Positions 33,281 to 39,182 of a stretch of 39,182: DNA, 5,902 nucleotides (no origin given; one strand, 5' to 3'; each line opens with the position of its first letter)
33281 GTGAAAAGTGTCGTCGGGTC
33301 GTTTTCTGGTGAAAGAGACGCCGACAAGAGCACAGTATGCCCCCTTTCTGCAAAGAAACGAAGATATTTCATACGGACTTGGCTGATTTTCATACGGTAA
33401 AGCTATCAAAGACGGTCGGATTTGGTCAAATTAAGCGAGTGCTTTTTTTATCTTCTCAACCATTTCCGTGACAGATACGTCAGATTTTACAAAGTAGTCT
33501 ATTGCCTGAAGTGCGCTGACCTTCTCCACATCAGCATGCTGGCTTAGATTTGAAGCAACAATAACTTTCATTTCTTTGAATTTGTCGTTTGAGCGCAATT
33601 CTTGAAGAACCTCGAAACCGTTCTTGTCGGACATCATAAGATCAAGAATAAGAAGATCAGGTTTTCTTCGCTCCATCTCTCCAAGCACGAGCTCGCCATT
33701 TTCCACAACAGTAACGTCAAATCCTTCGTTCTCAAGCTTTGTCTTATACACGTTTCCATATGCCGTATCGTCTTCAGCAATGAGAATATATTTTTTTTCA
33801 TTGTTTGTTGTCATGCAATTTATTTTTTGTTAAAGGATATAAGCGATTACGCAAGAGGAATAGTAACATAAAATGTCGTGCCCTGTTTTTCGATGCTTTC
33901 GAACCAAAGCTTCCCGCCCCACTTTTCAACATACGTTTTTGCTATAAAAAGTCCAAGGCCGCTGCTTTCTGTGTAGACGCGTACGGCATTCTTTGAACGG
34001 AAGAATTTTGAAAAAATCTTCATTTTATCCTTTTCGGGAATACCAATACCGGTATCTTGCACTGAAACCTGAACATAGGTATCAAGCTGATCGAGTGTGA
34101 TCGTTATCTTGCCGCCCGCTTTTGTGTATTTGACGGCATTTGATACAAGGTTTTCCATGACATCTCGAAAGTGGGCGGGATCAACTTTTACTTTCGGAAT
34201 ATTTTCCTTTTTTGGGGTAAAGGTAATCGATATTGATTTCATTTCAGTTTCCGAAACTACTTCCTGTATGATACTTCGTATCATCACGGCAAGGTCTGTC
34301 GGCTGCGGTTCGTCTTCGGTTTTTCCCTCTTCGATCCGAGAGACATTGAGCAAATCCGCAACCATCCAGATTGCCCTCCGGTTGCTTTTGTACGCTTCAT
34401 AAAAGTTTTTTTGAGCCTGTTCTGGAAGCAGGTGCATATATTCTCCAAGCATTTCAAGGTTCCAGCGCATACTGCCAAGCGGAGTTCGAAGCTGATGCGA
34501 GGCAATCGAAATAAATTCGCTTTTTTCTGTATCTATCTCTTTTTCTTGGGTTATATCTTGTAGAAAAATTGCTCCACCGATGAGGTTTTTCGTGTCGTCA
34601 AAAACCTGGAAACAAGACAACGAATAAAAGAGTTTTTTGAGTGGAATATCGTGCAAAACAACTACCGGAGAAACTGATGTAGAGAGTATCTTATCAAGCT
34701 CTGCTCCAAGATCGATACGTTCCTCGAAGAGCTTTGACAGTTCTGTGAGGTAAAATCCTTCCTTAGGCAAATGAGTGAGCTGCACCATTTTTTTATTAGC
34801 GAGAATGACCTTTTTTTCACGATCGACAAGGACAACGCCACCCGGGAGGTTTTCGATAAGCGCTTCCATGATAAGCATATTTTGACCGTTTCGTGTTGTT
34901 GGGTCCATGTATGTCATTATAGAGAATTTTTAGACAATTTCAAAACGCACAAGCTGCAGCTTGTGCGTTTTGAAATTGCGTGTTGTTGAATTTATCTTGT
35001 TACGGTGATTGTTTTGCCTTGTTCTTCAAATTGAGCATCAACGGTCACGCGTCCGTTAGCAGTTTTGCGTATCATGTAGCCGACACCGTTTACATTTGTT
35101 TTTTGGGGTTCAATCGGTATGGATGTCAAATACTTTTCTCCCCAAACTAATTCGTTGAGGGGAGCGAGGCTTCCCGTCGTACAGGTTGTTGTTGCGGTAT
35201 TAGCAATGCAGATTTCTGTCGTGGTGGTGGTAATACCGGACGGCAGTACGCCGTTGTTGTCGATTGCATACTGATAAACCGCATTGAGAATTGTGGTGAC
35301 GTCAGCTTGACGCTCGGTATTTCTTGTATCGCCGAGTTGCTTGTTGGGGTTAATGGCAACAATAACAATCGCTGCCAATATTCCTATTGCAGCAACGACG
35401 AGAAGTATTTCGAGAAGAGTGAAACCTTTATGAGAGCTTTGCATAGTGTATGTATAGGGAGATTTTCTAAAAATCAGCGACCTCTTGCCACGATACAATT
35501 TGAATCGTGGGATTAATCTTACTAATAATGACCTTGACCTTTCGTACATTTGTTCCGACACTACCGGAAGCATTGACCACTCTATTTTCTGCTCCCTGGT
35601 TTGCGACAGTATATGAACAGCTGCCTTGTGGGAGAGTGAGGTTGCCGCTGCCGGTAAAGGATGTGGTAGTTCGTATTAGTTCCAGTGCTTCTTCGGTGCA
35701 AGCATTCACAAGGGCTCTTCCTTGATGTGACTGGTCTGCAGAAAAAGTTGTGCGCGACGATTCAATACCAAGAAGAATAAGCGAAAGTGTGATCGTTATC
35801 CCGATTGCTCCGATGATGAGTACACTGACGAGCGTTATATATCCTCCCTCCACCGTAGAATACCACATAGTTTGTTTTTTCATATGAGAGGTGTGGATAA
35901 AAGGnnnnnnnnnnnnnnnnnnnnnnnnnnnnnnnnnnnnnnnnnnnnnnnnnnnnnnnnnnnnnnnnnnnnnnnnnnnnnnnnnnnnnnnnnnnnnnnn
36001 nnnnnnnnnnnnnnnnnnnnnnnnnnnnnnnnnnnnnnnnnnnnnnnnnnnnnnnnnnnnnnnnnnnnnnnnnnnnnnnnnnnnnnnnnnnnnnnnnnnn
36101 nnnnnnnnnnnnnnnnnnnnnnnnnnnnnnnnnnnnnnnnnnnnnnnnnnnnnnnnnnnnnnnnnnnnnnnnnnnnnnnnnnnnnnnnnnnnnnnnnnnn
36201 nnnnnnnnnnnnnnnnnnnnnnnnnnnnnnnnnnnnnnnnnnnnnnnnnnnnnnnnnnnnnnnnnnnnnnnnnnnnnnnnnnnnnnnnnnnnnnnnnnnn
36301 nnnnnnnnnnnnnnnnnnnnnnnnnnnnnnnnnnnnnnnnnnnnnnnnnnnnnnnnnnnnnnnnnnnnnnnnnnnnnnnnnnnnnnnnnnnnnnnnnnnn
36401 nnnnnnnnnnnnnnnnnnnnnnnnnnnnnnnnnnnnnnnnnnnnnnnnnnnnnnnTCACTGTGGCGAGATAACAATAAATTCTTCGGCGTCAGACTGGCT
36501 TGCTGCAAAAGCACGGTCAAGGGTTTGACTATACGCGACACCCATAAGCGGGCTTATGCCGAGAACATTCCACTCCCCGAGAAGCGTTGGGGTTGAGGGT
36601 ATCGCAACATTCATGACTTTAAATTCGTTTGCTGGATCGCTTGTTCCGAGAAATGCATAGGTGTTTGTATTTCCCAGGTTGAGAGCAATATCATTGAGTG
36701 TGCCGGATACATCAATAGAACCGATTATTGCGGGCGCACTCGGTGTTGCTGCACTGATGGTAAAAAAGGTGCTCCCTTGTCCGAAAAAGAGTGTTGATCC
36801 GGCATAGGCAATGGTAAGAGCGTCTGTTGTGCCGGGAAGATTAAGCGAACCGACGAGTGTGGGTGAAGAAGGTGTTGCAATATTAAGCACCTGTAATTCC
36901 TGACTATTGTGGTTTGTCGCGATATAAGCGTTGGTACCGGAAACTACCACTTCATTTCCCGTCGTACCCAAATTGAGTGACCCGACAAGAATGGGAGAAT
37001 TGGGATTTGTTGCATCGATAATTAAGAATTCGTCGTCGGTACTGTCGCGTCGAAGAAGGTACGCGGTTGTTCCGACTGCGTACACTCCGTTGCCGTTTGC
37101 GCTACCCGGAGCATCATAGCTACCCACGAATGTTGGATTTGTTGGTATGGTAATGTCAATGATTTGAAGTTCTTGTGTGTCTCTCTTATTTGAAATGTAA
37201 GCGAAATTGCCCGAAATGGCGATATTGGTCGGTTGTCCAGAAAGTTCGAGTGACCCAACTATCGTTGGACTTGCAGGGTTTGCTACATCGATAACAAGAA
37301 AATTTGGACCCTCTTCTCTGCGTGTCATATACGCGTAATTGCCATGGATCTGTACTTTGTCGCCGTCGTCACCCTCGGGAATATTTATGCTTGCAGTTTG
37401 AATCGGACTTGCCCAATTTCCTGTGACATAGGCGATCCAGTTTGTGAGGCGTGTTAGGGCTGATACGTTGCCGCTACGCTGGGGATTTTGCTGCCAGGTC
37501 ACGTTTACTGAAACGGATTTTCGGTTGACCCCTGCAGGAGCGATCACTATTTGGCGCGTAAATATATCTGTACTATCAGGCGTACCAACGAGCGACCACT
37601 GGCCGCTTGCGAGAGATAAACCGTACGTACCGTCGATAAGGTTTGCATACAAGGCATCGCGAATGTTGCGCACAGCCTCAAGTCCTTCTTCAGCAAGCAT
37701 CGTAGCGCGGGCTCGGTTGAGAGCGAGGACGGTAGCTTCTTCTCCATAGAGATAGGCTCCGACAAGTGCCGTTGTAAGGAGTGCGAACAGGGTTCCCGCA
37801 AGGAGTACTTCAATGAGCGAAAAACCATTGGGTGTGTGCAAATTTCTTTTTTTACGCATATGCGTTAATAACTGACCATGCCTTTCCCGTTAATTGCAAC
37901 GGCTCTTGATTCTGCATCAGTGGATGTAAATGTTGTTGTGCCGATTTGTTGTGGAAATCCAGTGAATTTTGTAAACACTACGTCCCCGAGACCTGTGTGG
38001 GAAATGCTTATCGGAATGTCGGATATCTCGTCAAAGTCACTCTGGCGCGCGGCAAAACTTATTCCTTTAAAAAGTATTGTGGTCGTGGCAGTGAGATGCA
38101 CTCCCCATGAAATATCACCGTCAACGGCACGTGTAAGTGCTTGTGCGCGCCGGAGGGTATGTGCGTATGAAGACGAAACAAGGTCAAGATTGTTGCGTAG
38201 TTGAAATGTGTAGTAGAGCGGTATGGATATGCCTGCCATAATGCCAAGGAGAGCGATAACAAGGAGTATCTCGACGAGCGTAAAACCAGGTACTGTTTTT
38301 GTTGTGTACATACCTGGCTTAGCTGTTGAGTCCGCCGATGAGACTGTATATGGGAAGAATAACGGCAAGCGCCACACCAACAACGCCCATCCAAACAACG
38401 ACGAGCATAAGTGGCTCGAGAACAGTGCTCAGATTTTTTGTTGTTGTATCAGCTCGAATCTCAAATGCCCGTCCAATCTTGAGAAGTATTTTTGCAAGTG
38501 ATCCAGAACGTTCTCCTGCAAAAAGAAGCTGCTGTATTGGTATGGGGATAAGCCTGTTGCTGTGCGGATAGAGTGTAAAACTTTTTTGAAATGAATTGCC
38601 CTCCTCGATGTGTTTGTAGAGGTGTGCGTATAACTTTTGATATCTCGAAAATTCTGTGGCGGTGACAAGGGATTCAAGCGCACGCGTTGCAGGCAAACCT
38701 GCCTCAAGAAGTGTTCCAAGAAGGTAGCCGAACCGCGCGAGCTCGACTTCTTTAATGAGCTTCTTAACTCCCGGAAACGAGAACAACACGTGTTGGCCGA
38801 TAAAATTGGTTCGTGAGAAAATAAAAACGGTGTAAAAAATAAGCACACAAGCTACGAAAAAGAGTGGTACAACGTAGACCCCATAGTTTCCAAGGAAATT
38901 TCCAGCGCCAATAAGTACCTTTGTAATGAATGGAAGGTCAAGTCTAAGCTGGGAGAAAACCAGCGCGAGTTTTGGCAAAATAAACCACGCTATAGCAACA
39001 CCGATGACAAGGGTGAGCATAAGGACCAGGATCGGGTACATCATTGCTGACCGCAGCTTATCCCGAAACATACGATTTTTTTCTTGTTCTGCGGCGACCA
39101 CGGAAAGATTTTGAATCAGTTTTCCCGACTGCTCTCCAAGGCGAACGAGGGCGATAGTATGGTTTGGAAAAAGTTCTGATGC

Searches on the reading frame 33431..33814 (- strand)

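Call 89: search_protein_families(library=pfam, proteins=[window:33431-33814:-], max_evalue=0.01)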
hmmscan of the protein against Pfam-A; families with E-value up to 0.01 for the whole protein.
window:33431-33814:- (127 aa): 1 family
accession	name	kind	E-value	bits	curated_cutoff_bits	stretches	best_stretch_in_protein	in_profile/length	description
PF00072.30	Response_reg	-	5.8e-20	72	30.2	1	10-122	1-110/111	Response regulator receiver domain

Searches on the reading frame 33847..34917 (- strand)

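Call 9: search_protein_families(library=pfam, proteins=[window:33847-34917:-], max_evalue=0.01)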
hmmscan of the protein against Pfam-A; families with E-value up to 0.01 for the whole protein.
window:33847-34917:- (356 aa): 8 families
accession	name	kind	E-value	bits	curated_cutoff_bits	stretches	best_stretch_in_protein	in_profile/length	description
PF02518.31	HATPase_c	-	1.9e-29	102.8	26.4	1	246-355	2-109/111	Histidine kinase-, DNA gyrase B-, and HSP90-like ATPase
PF00512.31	HisKA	-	1.5e-12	47.8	26.9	1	132-198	2-66/66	His Kinase A (phospho-acceptor) domain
PF13188.13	PAS_8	-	6.1e-06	26.4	21.8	1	18-66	4-49/65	PAS domain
PF00989.32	PAS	-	1.7e-05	25.3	22.6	1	17-66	3-52/113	PAS fold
PF08448.16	PAS_4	-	0.0001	22.9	23.1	1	22-126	2-109/110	PAS fold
PF12860.13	PAS_7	-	0.00027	21.5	27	1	21-59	1-43/115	PAS fold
PF13426.13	PAS_9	-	0.0004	21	27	1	27-124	3-103/103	PAS domain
PF13581.12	HATPase_c_2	-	0.0057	17.1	27.4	0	257-332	39-111/127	Histidine kinase-like ATPase domain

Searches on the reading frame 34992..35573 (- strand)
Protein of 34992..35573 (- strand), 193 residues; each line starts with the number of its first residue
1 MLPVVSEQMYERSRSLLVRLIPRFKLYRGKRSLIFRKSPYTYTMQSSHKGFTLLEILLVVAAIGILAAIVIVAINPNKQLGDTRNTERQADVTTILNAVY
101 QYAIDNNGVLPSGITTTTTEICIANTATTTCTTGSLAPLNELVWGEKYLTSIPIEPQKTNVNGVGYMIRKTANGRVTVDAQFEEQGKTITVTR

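Call 89: search_protein_families(library=pfam, proteins=[window:34992-35573:-], max_evalue=0.01)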
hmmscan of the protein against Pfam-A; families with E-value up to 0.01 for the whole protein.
window:34992-35573:- (193 aa): 1 family
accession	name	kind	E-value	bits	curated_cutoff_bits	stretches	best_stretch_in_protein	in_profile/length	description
PF07963.17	N_methyl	-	8.7e-06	25.5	21.2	1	47-70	3-26/27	Prokaryotic N-terminal methylation motif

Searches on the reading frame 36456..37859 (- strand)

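Call 9: search_protein_families(library=pfam, proteins=[window:36456-37859:-], max_evalue=0.01)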
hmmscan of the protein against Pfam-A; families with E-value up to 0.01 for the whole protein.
window:36456-37859:- (467 aa): 2 families
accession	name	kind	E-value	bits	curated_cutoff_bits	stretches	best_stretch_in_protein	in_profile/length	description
PF08309.17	LVIVD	-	2.8e-26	91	20.2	3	208-249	2-41/42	LVIVD repeat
PF09826.15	Beta_propel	-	2.7e-05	23.7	22.4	0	181-316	89-217/495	Beta propeller domain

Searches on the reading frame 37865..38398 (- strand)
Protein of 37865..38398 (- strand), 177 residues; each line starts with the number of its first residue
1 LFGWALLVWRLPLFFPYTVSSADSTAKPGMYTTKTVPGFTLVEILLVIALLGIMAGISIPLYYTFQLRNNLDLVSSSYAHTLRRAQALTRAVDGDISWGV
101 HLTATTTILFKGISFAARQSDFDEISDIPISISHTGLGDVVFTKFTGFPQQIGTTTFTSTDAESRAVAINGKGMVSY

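Call 89: search_protein_families(library=pfam, proteins=[window:37865-38398:-], max_evalue=0.01)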
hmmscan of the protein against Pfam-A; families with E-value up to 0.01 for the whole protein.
window:37865-38398:- (177 aa): 1 family
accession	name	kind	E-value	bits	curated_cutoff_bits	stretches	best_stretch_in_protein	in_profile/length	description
PF07963.17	N_methyl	-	4.2e-05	23.4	21.2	1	38-58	6-26/27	Prokaryotic N-terminal methylation motif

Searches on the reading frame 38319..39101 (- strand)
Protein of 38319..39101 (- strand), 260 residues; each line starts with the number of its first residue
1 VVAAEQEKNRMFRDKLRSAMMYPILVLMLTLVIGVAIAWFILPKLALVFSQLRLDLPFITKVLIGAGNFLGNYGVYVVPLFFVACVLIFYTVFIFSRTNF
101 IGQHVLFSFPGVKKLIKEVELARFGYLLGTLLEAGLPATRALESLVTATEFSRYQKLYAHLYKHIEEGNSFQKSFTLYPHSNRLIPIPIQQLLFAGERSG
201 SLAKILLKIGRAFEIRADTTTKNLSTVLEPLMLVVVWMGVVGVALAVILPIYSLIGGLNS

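Call 89: search_protein_families(library=pfam, proteins=[window:38319-39101:-], max_evalue=0.01)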
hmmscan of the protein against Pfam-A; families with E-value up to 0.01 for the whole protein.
window:38319-39101:- (260 aa): 1 family
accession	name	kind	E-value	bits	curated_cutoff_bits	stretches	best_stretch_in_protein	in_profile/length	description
PF00482.28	T2SSF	-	2.3e-23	82.9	25.2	2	127-250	4-125/125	Type II secretion system (T2SS), protein F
